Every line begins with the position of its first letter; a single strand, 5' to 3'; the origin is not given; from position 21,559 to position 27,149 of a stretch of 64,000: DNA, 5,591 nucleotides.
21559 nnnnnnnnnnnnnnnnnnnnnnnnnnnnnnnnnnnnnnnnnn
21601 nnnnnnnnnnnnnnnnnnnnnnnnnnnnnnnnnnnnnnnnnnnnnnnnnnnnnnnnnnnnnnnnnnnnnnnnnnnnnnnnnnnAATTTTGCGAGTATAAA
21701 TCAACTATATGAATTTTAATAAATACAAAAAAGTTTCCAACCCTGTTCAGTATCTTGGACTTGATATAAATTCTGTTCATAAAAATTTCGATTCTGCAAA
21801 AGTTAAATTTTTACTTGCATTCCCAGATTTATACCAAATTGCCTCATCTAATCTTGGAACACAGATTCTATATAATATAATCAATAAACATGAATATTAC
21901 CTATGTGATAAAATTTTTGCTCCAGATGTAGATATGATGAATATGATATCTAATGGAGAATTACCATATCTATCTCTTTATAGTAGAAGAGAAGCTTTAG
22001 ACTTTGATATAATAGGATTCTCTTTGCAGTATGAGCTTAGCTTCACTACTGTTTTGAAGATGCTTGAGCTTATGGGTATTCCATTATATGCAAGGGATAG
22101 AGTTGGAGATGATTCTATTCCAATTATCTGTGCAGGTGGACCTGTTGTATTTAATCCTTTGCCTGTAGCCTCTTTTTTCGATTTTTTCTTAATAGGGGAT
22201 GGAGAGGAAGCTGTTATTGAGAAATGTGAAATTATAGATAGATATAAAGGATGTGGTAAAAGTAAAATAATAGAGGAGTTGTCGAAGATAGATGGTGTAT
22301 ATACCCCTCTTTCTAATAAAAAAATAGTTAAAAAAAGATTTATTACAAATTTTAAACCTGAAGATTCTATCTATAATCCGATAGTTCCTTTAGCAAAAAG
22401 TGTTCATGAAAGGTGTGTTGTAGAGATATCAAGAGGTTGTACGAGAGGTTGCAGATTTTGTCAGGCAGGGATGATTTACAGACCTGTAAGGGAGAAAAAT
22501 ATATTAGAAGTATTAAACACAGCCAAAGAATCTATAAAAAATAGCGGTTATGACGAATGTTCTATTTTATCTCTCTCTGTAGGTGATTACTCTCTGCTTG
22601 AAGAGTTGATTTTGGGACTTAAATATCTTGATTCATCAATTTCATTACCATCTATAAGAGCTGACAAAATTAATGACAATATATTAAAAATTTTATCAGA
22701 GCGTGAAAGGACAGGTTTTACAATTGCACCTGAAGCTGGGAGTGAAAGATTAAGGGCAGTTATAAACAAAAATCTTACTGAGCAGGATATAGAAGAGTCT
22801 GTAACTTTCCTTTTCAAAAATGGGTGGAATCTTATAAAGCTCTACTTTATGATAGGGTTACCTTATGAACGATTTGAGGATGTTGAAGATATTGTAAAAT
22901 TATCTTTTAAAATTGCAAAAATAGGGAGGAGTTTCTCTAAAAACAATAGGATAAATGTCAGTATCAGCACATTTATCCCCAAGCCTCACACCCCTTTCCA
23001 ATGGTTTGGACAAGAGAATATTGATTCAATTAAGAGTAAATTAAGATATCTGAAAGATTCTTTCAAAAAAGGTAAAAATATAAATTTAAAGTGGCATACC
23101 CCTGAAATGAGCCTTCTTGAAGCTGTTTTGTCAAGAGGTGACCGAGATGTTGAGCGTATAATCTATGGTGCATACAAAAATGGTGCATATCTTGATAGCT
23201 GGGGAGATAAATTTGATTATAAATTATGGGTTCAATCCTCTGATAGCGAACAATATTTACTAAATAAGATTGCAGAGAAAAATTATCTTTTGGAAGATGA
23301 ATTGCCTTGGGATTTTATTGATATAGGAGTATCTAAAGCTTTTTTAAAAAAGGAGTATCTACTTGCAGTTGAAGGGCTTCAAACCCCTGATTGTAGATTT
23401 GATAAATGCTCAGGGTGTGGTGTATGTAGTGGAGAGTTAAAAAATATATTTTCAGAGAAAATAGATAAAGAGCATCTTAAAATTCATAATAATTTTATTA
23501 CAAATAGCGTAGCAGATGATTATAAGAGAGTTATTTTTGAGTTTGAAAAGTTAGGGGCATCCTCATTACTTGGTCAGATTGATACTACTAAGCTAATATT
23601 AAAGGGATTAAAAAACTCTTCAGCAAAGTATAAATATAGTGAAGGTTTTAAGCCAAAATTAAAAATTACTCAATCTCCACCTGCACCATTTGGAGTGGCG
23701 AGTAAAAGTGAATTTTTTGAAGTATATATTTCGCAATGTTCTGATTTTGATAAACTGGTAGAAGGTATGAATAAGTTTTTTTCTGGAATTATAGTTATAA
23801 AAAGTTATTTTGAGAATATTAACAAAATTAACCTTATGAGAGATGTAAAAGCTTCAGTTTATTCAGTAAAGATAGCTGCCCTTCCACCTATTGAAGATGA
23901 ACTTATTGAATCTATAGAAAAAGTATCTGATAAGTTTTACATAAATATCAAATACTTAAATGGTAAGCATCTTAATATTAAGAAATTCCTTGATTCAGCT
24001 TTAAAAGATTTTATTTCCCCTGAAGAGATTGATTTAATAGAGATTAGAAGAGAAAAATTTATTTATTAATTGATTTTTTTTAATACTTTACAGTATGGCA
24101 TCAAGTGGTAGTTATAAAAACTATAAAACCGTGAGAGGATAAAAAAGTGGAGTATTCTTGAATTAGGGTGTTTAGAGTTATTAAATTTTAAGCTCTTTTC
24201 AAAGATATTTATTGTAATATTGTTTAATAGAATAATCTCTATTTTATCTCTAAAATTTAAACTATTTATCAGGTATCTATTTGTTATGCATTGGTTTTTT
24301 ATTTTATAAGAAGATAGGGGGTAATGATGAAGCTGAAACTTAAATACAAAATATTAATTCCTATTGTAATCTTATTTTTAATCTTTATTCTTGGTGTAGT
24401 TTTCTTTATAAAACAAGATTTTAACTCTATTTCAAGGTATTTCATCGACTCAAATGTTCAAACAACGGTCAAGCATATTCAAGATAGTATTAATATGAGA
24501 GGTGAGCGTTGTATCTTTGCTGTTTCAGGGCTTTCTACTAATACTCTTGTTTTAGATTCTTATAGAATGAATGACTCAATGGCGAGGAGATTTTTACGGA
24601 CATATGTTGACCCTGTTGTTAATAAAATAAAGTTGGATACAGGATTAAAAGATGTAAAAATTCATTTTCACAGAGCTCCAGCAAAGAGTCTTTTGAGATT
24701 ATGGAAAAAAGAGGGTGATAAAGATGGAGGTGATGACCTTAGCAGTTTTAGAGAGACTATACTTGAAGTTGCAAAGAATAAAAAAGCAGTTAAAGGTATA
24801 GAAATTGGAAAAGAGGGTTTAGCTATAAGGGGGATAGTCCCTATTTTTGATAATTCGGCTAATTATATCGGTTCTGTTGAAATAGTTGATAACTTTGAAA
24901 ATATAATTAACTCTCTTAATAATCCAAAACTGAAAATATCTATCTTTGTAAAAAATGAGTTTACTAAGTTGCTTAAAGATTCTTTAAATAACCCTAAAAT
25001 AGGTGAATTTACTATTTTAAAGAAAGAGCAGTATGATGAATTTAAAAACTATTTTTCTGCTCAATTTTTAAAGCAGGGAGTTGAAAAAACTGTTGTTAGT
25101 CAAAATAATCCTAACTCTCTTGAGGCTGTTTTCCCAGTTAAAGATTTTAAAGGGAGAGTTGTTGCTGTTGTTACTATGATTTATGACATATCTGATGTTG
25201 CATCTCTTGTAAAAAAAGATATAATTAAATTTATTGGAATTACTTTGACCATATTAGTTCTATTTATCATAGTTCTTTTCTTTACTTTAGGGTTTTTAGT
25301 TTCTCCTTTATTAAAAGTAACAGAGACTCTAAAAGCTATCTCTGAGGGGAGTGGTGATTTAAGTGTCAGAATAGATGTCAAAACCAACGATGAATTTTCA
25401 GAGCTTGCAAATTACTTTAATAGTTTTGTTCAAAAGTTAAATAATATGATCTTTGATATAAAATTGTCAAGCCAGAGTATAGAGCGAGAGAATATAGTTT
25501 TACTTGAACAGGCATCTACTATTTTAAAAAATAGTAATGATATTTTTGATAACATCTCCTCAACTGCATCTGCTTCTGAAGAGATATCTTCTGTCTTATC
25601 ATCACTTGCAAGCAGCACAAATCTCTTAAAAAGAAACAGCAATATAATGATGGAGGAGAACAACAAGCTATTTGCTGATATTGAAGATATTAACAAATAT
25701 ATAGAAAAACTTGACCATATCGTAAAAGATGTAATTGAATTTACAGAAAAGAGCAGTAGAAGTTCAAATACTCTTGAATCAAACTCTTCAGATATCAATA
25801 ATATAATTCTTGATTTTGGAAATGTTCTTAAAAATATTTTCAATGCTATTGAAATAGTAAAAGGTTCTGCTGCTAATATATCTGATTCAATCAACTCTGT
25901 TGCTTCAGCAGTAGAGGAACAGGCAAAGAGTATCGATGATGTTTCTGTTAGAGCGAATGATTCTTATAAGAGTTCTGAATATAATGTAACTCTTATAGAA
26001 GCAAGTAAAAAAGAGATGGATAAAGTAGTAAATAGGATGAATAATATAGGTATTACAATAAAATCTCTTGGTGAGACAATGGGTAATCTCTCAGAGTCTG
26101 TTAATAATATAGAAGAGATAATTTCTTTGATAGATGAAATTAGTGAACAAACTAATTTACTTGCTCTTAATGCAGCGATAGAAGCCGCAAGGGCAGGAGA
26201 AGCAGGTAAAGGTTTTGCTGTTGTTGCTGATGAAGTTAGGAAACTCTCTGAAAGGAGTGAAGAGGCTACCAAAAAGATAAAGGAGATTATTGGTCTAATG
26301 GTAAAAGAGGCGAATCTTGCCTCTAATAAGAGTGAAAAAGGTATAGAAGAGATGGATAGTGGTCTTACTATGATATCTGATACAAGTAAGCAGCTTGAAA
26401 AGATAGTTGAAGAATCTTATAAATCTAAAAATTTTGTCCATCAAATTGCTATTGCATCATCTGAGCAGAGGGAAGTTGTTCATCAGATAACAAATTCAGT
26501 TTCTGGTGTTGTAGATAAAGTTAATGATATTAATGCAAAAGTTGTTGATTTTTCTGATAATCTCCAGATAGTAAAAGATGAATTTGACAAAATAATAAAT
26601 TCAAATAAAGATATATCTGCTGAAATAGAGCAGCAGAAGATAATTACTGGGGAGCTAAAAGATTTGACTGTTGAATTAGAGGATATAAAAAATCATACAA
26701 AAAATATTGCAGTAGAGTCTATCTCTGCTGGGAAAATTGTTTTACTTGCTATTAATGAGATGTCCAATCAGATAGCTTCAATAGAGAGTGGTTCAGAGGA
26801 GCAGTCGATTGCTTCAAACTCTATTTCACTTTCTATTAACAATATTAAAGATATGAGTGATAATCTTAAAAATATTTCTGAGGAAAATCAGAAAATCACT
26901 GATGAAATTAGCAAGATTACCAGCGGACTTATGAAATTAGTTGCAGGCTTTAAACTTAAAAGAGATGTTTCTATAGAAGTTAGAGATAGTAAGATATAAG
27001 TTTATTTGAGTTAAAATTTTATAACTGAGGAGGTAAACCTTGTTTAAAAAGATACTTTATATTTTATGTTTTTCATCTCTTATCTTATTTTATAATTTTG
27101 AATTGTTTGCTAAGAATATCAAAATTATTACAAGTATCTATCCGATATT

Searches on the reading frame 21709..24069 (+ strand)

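Call 33: search_protein_families(library=pfam, proteins=[window:21709-24069:+], max_evalue=0.0001)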
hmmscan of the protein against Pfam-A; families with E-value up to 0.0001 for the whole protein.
window:21709-24069:+ (786 aa): 3 families
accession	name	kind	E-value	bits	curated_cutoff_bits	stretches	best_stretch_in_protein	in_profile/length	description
PF19864.5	Radical_SAM_N2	-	8.1e-48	162.1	29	1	50-200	1-151/151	Radical SAM proteins, N-terminal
PF10105.14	DUF2344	-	2.7e-17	63.7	23.8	1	607-763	1-152/176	Uncharacterized protein conserved in bacteria (DUF2344)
PF04055.27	Radical_SAM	-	3.8e-17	63.4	29.5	1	238-398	1-165/166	Radical SAM superfamily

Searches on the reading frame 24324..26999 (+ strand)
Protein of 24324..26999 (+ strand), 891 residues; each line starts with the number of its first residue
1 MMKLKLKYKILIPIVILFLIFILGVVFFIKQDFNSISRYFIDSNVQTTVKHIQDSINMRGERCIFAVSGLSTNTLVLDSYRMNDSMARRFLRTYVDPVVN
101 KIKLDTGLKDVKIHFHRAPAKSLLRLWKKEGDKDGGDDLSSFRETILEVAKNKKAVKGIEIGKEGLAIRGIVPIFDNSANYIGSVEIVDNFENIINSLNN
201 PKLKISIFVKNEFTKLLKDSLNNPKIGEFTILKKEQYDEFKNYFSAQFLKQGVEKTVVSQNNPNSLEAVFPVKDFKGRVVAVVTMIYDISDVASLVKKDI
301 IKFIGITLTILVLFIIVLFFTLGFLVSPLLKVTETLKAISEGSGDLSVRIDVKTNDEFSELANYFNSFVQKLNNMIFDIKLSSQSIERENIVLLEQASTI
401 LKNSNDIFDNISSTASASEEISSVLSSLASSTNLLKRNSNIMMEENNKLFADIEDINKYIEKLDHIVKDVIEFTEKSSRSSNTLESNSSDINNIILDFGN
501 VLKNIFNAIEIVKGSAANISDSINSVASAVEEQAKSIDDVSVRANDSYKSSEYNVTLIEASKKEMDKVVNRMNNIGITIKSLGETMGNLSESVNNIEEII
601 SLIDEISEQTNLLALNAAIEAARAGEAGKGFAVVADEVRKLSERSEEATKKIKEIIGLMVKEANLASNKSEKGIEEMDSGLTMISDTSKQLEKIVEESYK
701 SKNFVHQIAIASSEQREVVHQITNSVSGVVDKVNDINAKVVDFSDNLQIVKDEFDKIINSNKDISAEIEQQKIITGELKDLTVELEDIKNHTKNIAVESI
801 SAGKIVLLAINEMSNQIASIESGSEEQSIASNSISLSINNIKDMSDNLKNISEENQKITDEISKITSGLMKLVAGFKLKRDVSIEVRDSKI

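Call 33: search_protein_families(library=pfam, proteins=[window:24324-26999:+], max_evalue=0.0001)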
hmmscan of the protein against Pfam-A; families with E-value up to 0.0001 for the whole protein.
window:24324-26999:+ (891 aa): 3 families
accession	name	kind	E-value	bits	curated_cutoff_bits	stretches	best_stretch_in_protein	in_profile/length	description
PF00015.26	MCPsignal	-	1.3e-44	152.6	34.6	1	565-729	18-168/172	Methyl-accepting chemotaxis protein (MCP) signalling domain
PF14827.12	dCache_3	-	2.9e-18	66.8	25.7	1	97-291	57-237/239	Double sensory domain of two-component sensor kinase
PF00672.30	HAMP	-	3.4e-12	46.9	25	1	323-373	4-52/53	HAMP domain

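Call 73: search_protein_families(library=ncbifam, proteins=[window:24324-26999:+], max_evalue=0.00001)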
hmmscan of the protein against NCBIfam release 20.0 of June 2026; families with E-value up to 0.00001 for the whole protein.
window:24324-26999:+ (891 aa): 10 families
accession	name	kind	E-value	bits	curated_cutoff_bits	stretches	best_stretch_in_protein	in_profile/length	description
NF058645.1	MCPCtpMPsAe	equivalog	4.9e-52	177.4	900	2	519-752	318-547/558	methyl-accepting chemotaxis protein CtpM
NF047851.1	MCPCitTducer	equivalog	2.2e-33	116.2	900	2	510-744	282-493/553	methyl-accepting chemotaxis citrate transducer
NF041847.1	transduc_aer2_vibrio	equivalog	3.1e-32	111.7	1200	1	453-761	456-749/804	aerotaxis transducer Aer2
NF011615.0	PRK15041.1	equivalog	1.7e-30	106.2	947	1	453-745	219-495/554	methyl-accepting chemotaxis protein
NF011622.0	PRK15048.1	equivalog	7.7e-29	101.2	900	1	578-744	341-492/553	methyl-accepting chemotaxis protein II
NF007309.0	PRK09793.1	equivalog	3.9e-26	92.1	903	1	576-742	337-488/533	methyl-accepting chemotaxis protein IV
NF050802.1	AspChtxCcaA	equivalog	3.7e-24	85.1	1300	1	564-710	540-682/700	aspartate chemotaxis receptor CcaA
TIGR02169.1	SMC_prok_A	equivalog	7.8e-07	27.2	729.4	0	558-870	173-480/1165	chromosome segregation protein SMC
NF040691.1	MtrAB_MtrB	equivalog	3.3e-06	26.4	450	1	302-380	189-265/507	MtrAB system histidine kinase MtrB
TIGR02168.1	SMC_prok_B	equivalog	4.3e-06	24.8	567.35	0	398-648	263-979/1181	chromosome segregation protein SMC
